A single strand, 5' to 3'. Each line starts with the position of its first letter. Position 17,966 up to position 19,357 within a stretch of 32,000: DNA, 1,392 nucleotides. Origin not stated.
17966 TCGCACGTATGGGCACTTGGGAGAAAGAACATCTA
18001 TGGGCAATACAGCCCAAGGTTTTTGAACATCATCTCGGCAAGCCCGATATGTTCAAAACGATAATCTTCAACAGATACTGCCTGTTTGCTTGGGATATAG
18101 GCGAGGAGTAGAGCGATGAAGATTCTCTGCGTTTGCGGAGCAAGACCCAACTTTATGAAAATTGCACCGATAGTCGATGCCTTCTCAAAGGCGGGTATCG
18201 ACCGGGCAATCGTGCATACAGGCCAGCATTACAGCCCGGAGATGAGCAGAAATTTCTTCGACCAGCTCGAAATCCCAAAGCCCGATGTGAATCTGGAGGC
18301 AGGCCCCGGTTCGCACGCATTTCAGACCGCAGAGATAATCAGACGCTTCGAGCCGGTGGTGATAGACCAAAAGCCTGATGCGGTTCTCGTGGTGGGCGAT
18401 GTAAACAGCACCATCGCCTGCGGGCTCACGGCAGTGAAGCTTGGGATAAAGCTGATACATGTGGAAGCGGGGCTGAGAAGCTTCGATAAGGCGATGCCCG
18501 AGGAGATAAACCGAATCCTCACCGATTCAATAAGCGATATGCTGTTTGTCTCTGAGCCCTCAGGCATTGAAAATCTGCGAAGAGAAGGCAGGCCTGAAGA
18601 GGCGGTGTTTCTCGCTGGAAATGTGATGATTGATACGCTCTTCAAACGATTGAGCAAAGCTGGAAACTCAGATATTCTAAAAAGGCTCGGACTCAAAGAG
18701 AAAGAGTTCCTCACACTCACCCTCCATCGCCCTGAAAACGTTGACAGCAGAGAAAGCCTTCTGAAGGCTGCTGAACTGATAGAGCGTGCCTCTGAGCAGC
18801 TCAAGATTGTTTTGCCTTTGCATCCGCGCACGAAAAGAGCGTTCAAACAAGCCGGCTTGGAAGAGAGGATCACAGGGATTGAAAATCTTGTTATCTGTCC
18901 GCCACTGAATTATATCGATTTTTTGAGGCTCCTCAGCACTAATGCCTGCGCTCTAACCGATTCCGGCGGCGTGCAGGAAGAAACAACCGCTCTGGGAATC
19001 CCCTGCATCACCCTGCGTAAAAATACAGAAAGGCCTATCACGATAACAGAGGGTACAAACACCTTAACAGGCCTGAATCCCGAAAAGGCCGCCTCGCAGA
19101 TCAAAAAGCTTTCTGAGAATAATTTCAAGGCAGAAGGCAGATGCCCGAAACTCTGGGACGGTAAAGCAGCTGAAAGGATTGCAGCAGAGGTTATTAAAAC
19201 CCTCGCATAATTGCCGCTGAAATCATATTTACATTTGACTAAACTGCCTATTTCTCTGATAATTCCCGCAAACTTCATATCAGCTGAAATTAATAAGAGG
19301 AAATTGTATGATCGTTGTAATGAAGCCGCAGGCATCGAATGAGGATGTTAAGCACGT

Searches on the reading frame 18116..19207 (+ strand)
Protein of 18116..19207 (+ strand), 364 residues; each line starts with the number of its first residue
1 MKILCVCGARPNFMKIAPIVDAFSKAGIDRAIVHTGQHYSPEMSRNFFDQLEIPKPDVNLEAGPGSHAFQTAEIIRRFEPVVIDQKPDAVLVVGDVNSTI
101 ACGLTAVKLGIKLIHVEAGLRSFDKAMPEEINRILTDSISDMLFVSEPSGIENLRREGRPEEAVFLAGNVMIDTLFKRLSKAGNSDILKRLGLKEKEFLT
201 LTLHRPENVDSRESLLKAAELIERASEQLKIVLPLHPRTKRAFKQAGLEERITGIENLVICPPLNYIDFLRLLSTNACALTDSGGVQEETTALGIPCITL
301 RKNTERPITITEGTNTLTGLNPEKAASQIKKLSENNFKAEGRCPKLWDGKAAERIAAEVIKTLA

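Call 62: search_protein_families(library=pfam, proteins=[window:18116-19207:+], max_evalue=0.0001)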
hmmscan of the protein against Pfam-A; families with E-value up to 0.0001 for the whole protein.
window:18116-19207:+ (364 aa): 1 family
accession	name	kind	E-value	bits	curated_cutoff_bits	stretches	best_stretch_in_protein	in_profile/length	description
PF02350.25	Epimerase_2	-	1e-98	330.9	30.6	1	26-357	7-344/347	UDP-N-acetylglucosamine 2-epimerase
